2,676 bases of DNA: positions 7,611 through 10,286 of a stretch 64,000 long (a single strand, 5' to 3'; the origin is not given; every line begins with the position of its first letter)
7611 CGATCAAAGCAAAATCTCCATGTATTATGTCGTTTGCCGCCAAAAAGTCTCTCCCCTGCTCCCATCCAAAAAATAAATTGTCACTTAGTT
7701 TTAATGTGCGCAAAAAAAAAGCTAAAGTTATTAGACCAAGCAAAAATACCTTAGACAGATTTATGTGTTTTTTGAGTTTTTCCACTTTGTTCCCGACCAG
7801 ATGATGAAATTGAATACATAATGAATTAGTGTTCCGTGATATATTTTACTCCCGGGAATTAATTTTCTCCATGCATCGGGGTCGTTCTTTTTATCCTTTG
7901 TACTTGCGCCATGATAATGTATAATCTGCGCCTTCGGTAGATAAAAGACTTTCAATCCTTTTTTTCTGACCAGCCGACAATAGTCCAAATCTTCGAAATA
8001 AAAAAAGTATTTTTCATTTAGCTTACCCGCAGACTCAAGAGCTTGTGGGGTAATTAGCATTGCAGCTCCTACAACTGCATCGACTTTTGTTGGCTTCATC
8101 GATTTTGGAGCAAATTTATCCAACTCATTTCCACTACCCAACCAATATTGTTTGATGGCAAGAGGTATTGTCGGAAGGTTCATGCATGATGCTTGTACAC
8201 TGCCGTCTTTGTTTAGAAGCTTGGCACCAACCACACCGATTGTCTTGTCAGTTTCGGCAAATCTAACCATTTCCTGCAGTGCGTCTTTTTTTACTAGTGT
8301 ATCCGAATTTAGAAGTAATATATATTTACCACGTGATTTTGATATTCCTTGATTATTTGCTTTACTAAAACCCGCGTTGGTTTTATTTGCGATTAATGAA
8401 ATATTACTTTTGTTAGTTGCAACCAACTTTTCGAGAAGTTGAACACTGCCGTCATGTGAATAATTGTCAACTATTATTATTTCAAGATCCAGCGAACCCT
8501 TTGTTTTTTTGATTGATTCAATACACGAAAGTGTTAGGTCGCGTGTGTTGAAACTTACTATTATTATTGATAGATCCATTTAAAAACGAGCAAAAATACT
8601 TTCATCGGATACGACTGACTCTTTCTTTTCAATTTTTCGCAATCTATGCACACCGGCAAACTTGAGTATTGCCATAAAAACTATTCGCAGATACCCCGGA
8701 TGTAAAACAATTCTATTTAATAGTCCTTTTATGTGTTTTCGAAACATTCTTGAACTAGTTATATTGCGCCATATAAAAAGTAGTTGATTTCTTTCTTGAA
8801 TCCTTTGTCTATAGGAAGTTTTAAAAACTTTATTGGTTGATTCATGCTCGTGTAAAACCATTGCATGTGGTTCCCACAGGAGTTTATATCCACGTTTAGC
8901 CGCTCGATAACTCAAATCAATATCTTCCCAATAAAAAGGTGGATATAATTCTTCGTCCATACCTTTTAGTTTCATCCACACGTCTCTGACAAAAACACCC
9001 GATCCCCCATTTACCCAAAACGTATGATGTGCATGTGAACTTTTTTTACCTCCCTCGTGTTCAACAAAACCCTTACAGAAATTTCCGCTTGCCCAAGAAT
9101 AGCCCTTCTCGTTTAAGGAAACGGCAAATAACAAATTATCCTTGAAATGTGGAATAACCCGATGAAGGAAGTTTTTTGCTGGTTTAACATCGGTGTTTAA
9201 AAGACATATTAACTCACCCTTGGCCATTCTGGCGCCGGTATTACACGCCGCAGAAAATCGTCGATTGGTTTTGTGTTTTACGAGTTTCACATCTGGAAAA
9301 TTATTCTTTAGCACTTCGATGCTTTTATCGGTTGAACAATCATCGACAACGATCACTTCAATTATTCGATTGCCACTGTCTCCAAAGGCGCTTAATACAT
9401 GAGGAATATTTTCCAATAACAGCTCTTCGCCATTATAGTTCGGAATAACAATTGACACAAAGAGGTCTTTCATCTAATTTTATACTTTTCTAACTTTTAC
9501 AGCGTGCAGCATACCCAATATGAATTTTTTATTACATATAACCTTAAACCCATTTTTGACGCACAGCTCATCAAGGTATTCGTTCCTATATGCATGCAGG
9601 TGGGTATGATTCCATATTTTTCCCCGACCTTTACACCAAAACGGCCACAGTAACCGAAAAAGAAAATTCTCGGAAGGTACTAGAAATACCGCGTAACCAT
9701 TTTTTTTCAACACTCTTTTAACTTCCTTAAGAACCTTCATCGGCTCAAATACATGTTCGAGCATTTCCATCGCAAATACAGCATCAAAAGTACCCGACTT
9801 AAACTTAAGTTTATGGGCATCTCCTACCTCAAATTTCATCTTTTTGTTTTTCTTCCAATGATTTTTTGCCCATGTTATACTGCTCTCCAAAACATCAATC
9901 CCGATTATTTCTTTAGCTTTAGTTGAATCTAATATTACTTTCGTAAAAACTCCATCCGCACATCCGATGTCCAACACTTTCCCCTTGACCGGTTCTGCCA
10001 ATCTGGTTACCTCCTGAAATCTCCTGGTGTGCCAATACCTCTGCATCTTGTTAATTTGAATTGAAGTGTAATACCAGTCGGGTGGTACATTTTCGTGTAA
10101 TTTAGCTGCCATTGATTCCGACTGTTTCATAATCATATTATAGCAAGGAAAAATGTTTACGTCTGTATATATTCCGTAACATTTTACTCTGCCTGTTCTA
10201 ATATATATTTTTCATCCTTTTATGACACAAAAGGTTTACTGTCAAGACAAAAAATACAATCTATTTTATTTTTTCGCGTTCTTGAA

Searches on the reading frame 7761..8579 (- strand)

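Call 63: search_protein_families(library=pfam, proteins=[window:7761-8579:-], max_evalue=0.001)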
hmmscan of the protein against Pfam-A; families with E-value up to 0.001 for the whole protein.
window:7761-8579:- (272 aa): 6 families
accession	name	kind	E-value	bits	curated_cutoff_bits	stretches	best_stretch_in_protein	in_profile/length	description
PF00535.33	Glycos_transf_2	-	7.8e-28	97.9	23.3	1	4-128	1-123/168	Glycosyl transferase family 2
PF13641.12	Glyco_tranf_2_3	-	1.6e-17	64.8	27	1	3-227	3-217/230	Glycosyltransferase like family 2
PF13712.12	Glyco_tranf_2_5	-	4.5e-11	43.3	27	1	43-231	13-199/210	Glycosyltransferase like family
PF10111.15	Glyco_tranf_2_2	-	4.6e-08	33.3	27.3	1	31-111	29-109/276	Glycosyltransferase like family 2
PF13632.12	Glyco_trans_2_3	-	2e-05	24.9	27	1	86-222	1-123/198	Glycosyl transferase family group 2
PF13506.12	Glyco_transf_21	-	0.0002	21.3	21.7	1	75-215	22-148/174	Glycosyl transferase family 21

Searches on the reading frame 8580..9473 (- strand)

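Call 63: search_protein_families(library=pfam, proteins=[window:8580-9473:-], max_evalue=0.001)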
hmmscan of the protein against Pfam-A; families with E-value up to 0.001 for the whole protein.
window:8580-9473:- (297 aa): 4 families
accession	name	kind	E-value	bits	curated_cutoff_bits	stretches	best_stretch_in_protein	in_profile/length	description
PF00535.33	Glycos_transf_2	-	1.2e-23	84.3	23.3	1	7-113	1-106/168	Glycosyl transferase family 2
PF13641.12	Glyco_tranf_2_3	-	3.9e-11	43.9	27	1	6-219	3-219/230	Glycosyltransferase like family 2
PF10111.15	Glyco_tranf_2_2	-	1.4e-07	31.7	27.3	1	7-105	1-101/276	Glycosyltransferase like family 2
PF13632.12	Glyco_trans_2_3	-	5.3e-05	23.6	27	1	147-226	66-138/198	Glycosyl transferase family group 2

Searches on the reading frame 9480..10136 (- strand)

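Call 63: search_protein_families(library=pfam, proteins=[window:9480-10136:-], max_evalue=0.001)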
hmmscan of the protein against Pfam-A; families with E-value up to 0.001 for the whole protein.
window:9480-10136:- (218 aa): 14 families
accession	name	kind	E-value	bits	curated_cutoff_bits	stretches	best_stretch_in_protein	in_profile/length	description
PF08241.18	Methyltransf_11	-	3.5e-23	82.5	21.2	1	55-151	1-95/95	Methyltransferase domain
PF13489.12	Methyltransf_23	-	4.1e-23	82.4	27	1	35-201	5-163/164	Methyltransferase domain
PF13847.12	Methyltransf_31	-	8.1e-22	77.9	27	1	52-153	5-111/145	Methyltransferase domain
PF13649.12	Methyltransf_25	-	2e-20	73.7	27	1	54-147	1-97/97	Methyltransferase domain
PF08242.18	Methyltransf_12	-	8.2e-15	55.8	30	1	55-148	1-97/98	Methyltransferase domain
PF01209.24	Ubie_methyltran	-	5.5e-10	39.4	20.1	1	32-158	32-158/233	ubiE/COQ5 methyltransferase family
PF08003.17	Methyltransf_9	-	1.3e-07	31.4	23.8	1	37-150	101-216/315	Protein of unknown function (DUF1698)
PF01728.25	FtsJ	-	1e-06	29.2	24.1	1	48-109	20-77/181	FtsJ-like methyltransferase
PF12847.13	Methyltransf_18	-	1.1e-06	29.1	27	1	38-106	3-73/151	Methyltransferase domain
PF07021.18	MetW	-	1.7e-06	28.3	21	1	41-177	5-132/193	Methionine biosynthesis protein MetW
PF05219.18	DREV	-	1.7e-06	27.8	26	1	51-151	95-186/265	DREV methyltransferase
PF05175.20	MTS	-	1.3e-05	25.3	23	1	45-120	26-102/170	Methyltransferase small domain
PF06325.19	PrmA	-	1.4e-05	25.2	22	1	51-150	163-257/296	Ribosomal protein L11 methyltransferase (PrmA)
PF05401.17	NodS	-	3.9e-05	24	24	1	37-145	28-138/201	Nodulation protein S (NodS)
